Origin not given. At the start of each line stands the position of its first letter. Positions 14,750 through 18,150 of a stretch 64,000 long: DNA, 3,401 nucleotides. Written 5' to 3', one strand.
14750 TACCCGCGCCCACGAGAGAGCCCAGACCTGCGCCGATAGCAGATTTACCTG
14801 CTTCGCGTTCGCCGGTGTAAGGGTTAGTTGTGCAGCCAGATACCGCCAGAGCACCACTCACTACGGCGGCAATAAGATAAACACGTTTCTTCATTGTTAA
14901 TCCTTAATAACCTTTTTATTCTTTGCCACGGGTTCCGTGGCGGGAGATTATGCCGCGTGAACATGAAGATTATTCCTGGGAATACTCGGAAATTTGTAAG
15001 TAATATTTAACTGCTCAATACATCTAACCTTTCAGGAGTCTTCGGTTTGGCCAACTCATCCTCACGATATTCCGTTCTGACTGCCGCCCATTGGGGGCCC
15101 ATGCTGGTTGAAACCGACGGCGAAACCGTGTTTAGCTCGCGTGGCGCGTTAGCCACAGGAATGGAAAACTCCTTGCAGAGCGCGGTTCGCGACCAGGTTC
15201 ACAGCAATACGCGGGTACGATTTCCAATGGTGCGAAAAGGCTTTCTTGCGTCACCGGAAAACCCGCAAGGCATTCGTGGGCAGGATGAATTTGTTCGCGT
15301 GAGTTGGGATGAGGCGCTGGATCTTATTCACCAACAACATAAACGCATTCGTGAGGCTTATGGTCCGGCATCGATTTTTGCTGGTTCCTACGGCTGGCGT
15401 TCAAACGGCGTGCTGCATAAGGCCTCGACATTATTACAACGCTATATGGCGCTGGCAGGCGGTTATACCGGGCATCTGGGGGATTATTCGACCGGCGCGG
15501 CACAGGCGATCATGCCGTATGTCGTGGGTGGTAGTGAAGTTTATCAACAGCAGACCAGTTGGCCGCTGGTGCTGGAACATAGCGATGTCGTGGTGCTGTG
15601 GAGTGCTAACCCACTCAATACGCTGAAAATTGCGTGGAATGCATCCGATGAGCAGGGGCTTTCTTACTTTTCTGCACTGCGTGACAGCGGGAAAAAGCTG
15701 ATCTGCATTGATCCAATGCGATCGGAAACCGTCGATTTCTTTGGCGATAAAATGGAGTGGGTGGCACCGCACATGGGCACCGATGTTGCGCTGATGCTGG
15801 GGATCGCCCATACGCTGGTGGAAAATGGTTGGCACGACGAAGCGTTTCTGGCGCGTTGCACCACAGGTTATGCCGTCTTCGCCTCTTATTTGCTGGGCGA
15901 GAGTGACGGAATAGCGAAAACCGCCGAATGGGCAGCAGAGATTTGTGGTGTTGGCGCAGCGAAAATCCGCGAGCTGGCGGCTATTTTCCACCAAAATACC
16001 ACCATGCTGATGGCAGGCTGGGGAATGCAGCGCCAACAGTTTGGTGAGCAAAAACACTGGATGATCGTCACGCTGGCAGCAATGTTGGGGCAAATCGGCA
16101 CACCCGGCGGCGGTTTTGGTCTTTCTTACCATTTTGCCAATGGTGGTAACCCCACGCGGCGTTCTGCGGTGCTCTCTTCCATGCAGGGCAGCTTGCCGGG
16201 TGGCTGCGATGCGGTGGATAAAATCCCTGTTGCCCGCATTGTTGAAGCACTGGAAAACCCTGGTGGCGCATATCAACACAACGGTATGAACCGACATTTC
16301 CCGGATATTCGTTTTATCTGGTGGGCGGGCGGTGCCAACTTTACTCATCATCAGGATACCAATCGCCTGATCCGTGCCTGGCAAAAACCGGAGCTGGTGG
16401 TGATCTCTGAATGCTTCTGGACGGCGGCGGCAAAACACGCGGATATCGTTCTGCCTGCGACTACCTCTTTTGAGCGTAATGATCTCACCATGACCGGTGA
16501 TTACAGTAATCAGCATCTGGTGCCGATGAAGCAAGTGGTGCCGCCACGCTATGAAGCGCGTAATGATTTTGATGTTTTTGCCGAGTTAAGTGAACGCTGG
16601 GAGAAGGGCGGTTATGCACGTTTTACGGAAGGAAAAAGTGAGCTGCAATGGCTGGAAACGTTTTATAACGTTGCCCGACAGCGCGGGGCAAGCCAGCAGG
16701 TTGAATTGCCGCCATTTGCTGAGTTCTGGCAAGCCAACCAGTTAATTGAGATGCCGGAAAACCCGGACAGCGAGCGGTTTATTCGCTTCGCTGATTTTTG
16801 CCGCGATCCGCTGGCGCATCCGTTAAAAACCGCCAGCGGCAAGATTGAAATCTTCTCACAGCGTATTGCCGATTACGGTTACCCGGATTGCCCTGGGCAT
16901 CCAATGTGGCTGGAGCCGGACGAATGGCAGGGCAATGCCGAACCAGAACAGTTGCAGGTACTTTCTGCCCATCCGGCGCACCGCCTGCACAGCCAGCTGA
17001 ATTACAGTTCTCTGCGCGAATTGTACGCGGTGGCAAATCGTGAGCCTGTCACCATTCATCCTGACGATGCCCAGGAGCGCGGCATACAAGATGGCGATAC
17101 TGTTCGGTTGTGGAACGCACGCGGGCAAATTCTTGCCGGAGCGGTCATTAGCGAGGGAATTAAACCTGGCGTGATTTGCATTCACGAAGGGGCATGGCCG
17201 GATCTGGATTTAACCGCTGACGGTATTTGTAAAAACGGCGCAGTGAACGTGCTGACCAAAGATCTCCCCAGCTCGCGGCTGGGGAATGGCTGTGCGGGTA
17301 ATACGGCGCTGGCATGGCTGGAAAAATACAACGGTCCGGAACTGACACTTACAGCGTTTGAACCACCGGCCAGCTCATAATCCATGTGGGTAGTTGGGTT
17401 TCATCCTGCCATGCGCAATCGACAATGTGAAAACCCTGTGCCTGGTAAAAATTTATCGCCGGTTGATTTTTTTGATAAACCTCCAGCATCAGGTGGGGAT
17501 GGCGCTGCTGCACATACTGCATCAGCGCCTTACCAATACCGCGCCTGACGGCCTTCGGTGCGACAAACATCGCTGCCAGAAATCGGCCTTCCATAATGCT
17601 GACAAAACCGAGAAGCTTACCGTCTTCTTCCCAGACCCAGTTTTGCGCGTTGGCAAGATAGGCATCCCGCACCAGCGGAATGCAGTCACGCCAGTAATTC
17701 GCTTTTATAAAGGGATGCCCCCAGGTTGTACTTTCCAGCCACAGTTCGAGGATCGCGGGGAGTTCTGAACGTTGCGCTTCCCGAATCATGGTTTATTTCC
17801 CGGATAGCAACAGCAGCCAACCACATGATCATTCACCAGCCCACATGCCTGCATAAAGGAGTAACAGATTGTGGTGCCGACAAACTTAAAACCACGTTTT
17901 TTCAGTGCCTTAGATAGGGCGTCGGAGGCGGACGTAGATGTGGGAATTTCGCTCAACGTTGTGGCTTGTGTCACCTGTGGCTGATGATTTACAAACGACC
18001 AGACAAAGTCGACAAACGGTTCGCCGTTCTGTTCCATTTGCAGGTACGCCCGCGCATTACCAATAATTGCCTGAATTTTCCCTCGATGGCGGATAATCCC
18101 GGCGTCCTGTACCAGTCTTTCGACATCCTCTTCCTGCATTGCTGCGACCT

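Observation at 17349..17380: Convergent 32-bp overlap of the bisC and yiaC 3' ends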

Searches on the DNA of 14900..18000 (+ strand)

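Call 3: search_dna_similar(query=window:14900-18000:+, collection=ecoli_genomes, mode=near, max_rows=12, rows=spread)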
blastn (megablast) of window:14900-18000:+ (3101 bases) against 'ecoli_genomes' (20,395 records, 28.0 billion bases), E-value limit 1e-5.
Records with a match: 5423; places in all: 5432; records where one place covers at least 80% of the query: 5420.
Genomes with a match: 5423 of 5426; with a place that covers at least 80% of the query: 5420. Places per genome that has any: lowest 1, median 1, highest 2. On chromosomes: 5432 places; on plasmids: 0.
Best place of each record, by identity: >=99% 1254; 95-99% 4168; 80-90% 1.
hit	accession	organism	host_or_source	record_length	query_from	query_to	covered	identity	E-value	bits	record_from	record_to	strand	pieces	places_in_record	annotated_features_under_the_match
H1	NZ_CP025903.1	Escherichia coli strain 300709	Homo sapiens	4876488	1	3101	100%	100.0%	0e+0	5727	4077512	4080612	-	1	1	bisC: biotin sulfoxide reductase | yiaC: N-acetyltransferase | tag: DNA-3-methyladenine glycosylase I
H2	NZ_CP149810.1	Escherichia coli strain EP91B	pig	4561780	1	3101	100%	100.0%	0e+0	5727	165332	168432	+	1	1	bisC: biotin sulfoxide reductase | yiaC: N-acetyltransferase | tag: DNA-3-methyladenine glycosylase I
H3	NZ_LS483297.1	Escherichia coli strain NCTC11023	missing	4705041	1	3101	100%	100.0%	0e+0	5722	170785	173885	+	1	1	bisC: biotin sulfoxide reductase | yiaC: N-acetyltransferase | tag: DNA-3-methyladenine glycosylase I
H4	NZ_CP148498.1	Escherichia coli strain Z1323CEC0002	Chicken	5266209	1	3101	100%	98.9%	0e+0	5533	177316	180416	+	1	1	bisC: biotin sulfoxide reductase | yiaC: N-acetyltransferase | tag: DNA-3-methyladenine glycosylase I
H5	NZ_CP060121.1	Escherichia coli BL21 strain BL21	not applicable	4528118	1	3101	100%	98.4%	0e+0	5445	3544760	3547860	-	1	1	bisC: biotin sulfoxide reductase | yiaC: N-acetyltransferase | tag: DNA-3-methyladenine glycosylase I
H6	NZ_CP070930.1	Escherichia coli strain 30COLEC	Homo sapiens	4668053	1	3101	100%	98.3%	0e+0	5428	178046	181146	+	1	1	bisC: biotin sulfoxide reductase | yiaC: N-acetyltransferase | tag: DNA-3-methyladenine glycosylase I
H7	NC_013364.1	Escherichia coli O111:H- str. 11128 strain 11128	-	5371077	1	3101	100%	98.0%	0e+0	5389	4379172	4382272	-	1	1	bisC: biotin sulfoxide reductase | yiaC: N-acetyltransferase | tag: DNA-3-methyladenine glycosylase I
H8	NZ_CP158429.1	Escherichia coli strain CDF6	Homo sapiens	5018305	1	3101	100%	97.9%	0e+0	5373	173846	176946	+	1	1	bisC: biotin sulfoxide reductase | yiaC: N-acetyltransferase | tag: DNA-3-methyladenine glycosylase I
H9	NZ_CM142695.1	Escherichia coli strain UID2404240038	Homo sapiens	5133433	1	3101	100%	97.3%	0e+0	5267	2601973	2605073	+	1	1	bisC: biotin sulfoxide reductase | yiaC: N-acetyltransferase | tag: DNA-3-methyladenine glycosylase I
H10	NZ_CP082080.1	Escherichia coli strain MS20655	Homo sapiens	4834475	1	3101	100%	97.0%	0e+0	5212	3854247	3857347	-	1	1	bisC: biotin sulfoxide reductase | yiaC: N-acetyltransferase | tag: DNA-3-methyladenine glycosylase I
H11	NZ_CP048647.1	Escherichia coli strain GW-AmxH19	wastewater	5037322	1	3101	100%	96.9%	0e+0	5190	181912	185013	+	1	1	bisC: biotin sulfoxide reductase | yiaC: N-acetyltransferase | tag: DNA-3-methyladenine glycosylase I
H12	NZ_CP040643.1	Escherichia coli strain BE104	not applicable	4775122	1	3101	31%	100.0%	0e+0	1774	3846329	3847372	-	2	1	yiaC: N-acetyltransferase | tag: DNA-3-methyladenine glycosylase I | hypothetical protein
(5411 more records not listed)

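Call 5: get_annotated_region(hit=H1, flank=2500)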
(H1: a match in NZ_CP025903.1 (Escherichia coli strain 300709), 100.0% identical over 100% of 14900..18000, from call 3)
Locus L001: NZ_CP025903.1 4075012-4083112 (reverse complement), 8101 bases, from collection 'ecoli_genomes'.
description: Escherichia coli strain 300709 chromosome, complete genome
organism: Escherichia coli strain 300709 (NCBI taxid 562)
replicon: chromosome; assembly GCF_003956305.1
host: Homo sapiens; source: stool; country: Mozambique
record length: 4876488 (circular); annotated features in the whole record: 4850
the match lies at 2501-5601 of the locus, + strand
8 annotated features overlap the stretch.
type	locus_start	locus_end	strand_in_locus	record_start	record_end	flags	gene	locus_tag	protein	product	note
CDS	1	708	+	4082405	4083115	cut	yiaF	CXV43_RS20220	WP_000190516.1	DUF3053 domain-containing protein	-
CDS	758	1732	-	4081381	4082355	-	ghrB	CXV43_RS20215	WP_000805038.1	glyoxylate/hydroxypyruvate reductase GhrB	-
CDS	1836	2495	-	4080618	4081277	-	yiaD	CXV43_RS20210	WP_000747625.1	OmpA family lipoprotein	-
CDS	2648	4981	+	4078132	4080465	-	bisC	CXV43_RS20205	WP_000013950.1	biotin sulfoxide reductase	-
CDS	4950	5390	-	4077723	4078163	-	yiaC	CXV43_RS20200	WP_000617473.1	N-acetyltransferase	-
CDS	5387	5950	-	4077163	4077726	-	tag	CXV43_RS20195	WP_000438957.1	DNA-3-methyladenine glycosylase I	-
CDS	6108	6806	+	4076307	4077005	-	yhjY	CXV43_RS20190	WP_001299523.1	autotransporter outer membrane beta-barrel domain-containing protein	-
CDS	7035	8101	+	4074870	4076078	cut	yhjX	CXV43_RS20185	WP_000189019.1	L-lactate MFS transporter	-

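Call 59: search_dna_similar(query=window:17320-17410:+, collection=ecoli_genomes, mode=near, max_rows=8, rows=spread)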
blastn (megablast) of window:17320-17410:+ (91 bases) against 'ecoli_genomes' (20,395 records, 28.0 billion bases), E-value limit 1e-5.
Records with a match: 5422; places in all: 5423; records where one place covers at least 80% of the query: 5421.
Genomes with a match: 5422 of 5426; with a place that covers at least 80% of the query: 5421. Places per genome that has any: lowest 1, median 1, highest 2. On chromosomes: 5423 places; on plasmids: 0.
Best place of each record, by identity: >=99% 1292; 95-99% 4130.
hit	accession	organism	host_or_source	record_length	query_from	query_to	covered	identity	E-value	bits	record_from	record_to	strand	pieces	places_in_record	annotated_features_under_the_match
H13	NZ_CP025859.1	Escherichia coli strain 504239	Homo sapiens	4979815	1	91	100%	100.0%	2e-39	169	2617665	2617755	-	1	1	yiaC: N-acetyltransferase | bisC: biotin sulfoxide reductase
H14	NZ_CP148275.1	Escherichia coli strain Z1323PEC0012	Dog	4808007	1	91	100%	100.0%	2e-39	169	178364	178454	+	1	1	yiaC: N-acetyltransferase | bisC: biotin sulfoxide reductase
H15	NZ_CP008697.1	Escherichia coli strain ST648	Homo sapiens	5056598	1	91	100%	98.9%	9e-38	163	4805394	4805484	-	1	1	yiaC: N-acetyltransferase | bisC: biotin sulfoxide reductase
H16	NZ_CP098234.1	Escherichia coli strain ZYB39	bovine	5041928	1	91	100%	98.9%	9e-38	163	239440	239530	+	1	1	yiaC: N-acetyltransferase | bisC: biotin sulfoxide reductase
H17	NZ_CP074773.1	Escherichia coli strain 97_3250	Homo sapiens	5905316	1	91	100%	98.9%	9e-38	163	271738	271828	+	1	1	yiaC: N-acetyltransferase | bisC: biotin sulfoxide reductase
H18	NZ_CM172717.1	Escherichia coli strain FCI54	Homo sapiens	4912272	1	91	100%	98.9%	9e-38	163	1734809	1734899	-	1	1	yiaC: N-acetyltransferase | bisC: biotin sulfoxide reductase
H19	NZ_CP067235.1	Escherichia coli strain SBF22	surface water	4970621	1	91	100%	97.8%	4e-36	158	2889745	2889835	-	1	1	yiaC: N-acetyltransferase | bisC: biotin sulfoxide reductase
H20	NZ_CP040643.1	Escherichia coli strain BE104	not applicable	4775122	22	91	77%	100.0%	1e-27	130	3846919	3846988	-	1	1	yiaC: N-acetyltransferase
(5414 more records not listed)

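Call 60: search_rna_families(source=window, start=16800, end=18000, threshold=evalue, max_evalue=1)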
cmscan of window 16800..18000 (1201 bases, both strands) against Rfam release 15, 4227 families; matches with E-value up to 1: 0.
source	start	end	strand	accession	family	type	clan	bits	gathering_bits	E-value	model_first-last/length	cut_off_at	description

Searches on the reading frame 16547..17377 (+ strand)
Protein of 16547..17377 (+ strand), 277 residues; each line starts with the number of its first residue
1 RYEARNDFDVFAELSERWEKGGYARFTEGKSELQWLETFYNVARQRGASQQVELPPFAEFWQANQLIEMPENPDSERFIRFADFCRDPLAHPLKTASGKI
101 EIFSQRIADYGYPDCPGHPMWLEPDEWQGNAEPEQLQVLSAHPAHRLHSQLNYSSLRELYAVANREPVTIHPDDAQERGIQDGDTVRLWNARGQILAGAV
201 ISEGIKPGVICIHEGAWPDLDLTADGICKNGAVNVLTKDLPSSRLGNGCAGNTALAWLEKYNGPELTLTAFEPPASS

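Call 24: find_homologous_proteins(query=window:16547-17377:+, max_evalue=1e-20)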
Query window:16547-17377:+ (277 aa): 428 proteins with E <= 1e-20 among 1368 candidates; the best 120 are listed.
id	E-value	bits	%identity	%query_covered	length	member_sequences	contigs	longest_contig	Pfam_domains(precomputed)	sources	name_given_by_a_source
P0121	2.9e-186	636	97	100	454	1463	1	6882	PF00384.28,PF01568.28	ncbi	ncbi:biotin sulfoxide reductase, partial [Shigella sonnei]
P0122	6.9e-186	634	97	100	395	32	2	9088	PF00384.28,PF01568.28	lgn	-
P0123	1.4e-183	627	97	100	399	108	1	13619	PF00384.28,PF01568.28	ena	-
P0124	1.2e-172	591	90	100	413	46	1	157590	PF00384.28,PF01568.28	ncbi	ncbi:molybdopterin-dependent oxidoreductase, partial [Escherichia albertii]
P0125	7.3e-160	549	84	100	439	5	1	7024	PF00384.28,PF01568.28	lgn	-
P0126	2.8e-157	541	84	99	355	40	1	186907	PF00384.28,PF01568.28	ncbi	-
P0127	1.3e-154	532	83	99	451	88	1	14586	PF00384.28,PF01568.28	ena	-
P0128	1.8e-153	528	81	100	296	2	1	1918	PF01568.28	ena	-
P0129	2.1e-153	528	81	100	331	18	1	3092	PF00384.28,PF01568.28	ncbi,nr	ncbi:molybdopterin-dependent oxidoreductase, partial [Salmonella enterica subsp. enterica serovar Th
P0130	5.4e-153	527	81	100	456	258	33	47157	PF00384.28,PF01568.28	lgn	-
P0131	2.5e-148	511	77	100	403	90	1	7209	PF00384.28,PF01568.28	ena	-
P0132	4.0e-148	511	77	100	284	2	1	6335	PF01568.28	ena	-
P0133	2.4e-146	505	76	100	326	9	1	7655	PF00384.28,PF01568.28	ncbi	-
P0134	5.1e-146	504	79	97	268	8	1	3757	PF01568.28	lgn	-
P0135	2.6e-145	501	79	99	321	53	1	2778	PF00384.28,PF01568.28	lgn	-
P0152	4.6e-119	415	71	89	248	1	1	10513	PF01568.28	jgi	jgi:biotin/methionine sulfoxide reductase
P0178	3.4e-93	330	66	79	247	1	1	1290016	PF01568.28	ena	-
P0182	7.0e-87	310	64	82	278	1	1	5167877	PF01568.28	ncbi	-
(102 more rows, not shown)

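Call 53: find_encoding_contigs(protein=P0182, flank=3000, max_places=1)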
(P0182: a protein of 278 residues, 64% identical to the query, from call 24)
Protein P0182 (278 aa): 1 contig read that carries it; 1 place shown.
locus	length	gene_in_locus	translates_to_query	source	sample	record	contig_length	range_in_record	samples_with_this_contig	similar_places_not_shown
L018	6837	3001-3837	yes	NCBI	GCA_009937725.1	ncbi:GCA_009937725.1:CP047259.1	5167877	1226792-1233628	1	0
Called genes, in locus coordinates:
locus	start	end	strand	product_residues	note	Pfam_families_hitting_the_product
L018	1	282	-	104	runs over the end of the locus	PF00532:Peripla_BP_1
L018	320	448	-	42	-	-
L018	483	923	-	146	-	PF00691:OmpA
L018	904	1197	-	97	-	PF13441:Gly-zipper_YMGG, PF05433:Rick_17kDa_Anti (weak), PF13488:Gly-zipper_Omp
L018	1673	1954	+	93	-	PF00384:Molybdopterin (weak)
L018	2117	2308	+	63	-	-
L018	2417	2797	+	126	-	PF00384:Molybdopterin (weak)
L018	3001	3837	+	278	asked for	PF01568:Molydop_binding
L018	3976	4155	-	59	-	-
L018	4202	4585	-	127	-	PF03352:Adenine_glyco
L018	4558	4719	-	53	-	PF03352:Adenine_glyco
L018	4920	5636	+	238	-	-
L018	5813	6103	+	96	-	PF07690:MFS_1 (weak)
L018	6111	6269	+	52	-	-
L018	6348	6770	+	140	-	-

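Call 54: find_encoding_contigs(protein=P0152, flank=3000, max_places=1)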
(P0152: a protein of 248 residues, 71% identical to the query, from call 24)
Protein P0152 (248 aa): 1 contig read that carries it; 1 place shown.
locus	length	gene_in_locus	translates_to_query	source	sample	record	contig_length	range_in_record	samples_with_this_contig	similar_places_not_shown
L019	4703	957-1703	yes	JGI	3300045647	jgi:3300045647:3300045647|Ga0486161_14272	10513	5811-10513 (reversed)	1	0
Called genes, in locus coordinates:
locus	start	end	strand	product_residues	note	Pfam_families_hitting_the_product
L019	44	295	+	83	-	PF00384:Molybdopterin (weak)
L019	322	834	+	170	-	PF00384:Molybdopterin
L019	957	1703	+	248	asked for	PF01568:Molydop_binding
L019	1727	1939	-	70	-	-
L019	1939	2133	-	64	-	-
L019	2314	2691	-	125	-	PF03352:Adenine_glyco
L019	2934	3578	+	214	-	PF03797:Autotransporter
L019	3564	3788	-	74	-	-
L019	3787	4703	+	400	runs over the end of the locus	PF07690:MFS_1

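Call 55: find_encoding_contigs(protein=P0178, flank=3000, max_places=1)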
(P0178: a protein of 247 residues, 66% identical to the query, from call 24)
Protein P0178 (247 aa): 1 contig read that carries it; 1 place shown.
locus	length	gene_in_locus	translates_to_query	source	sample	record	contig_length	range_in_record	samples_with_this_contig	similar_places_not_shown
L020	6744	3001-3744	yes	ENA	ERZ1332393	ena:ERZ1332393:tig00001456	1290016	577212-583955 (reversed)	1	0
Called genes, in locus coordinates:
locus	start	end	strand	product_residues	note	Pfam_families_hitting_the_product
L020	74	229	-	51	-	-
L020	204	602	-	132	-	PF00356:LacI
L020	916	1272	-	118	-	PF13488:Gly-zipper_Omp, PF00691:OmpA (weak)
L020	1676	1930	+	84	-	PF00384:Molybdopterin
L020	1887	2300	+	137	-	PF00384:Molybdopterin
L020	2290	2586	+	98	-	-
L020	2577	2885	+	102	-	-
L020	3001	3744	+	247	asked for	PF01568:Molydop_binding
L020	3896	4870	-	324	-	PF03352:Adenine_glyco, PF00583:Acetyltransf_1, PF13673:Acetyltransf_10, PF13508:Acetyltransf_7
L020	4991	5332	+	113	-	-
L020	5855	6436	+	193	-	PF07690:MFS_1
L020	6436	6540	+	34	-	-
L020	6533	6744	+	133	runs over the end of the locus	PF07690:MFS_1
